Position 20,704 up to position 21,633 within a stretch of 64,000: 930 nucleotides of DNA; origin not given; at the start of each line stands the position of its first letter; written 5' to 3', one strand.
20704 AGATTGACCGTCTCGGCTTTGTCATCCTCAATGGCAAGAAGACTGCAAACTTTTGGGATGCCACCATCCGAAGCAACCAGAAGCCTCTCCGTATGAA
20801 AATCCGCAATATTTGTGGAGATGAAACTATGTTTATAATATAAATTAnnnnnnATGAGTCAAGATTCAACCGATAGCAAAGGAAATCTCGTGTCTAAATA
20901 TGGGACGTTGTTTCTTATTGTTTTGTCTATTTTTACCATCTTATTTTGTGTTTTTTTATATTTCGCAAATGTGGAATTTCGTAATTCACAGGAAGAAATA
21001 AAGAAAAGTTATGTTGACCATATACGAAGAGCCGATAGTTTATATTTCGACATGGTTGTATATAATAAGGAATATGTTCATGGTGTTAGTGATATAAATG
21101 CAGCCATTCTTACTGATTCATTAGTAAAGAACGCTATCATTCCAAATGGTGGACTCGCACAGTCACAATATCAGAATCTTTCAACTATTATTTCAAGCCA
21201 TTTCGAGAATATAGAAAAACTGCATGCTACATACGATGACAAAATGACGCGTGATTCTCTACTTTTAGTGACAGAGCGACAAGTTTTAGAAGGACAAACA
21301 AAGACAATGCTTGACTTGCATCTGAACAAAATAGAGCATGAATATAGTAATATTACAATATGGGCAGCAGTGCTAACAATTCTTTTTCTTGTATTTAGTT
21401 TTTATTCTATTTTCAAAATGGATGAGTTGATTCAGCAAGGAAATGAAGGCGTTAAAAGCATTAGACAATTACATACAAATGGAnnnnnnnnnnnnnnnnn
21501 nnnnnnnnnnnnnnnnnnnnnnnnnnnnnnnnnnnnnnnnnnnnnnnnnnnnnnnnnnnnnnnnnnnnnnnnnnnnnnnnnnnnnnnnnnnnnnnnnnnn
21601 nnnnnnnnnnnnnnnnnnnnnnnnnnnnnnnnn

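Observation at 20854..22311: AT-rich two-gene module: mini-MCP-like 2-TM/coiled-coil protein plus small hydrophobic-tailed protein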

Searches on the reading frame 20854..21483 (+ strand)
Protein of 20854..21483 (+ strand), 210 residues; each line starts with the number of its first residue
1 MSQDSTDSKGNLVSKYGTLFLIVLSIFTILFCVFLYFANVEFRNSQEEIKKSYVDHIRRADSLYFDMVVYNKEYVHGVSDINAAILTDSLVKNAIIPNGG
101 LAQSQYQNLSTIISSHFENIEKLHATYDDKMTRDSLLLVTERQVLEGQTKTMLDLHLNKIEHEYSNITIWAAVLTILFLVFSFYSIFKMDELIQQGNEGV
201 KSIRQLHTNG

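Call 68: search_protein_representatives(alignment_id=A3)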
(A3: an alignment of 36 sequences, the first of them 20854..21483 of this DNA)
Query: 36 sequences, 210 profile positions. Proteins with E-value up to 0.001 (for the whole library): 326; up to 1e-10: 293; up to 1e-30: 49. The best 150 are listed.
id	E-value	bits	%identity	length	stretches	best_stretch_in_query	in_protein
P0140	4.0e-84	298.1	-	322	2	1-210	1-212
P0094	2.6e-81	288.9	-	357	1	5-210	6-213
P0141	4.3e-81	288.2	-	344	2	1-210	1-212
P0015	2.9e-80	285.5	-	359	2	4-210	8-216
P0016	4.7e-77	275.0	-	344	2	6-210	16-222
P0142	3.2e-76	272.3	-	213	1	11-208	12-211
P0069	8.9e-76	270.8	-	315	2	4-210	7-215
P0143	3.6e-75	268.8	-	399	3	3-209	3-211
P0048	7.2e-73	261.3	-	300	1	5-210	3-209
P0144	5.6e-72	258.4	-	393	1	8-210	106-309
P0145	7.0e-72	258.1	-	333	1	8-210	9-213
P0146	9.8e-72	257.6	-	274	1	12-210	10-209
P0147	1.1e-71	257.4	-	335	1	1-210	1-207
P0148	1.5e-71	257.1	-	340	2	5-210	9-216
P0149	1.9e-71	256.7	-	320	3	8-209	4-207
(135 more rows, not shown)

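Call 96: search_solved_structures(query=A3, max_evalue=1)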
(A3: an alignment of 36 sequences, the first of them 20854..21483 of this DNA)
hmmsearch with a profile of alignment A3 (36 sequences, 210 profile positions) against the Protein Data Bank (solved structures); distinct sequences matched with E-value up to 1: 5.
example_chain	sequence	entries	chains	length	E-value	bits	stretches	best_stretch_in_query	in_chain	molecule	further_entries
2k49_A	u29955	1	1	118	0.32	14.1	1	43-102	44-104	UPF0339 protein SO_3888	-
10lk_Q1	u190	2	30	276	0.34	14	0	52-92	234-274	Flagellar Coiling Protein B (FcpB) | Flagellar Coiling Protein FcpB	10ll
1r05_A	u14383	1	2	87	0.39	13.8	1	77-152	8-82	Max protein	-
8fjg_A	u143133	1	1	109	0.58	13.3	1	50-155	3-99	H12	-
9okb_O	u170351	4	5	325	0.87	12.7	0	42-169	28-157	Centromere protein O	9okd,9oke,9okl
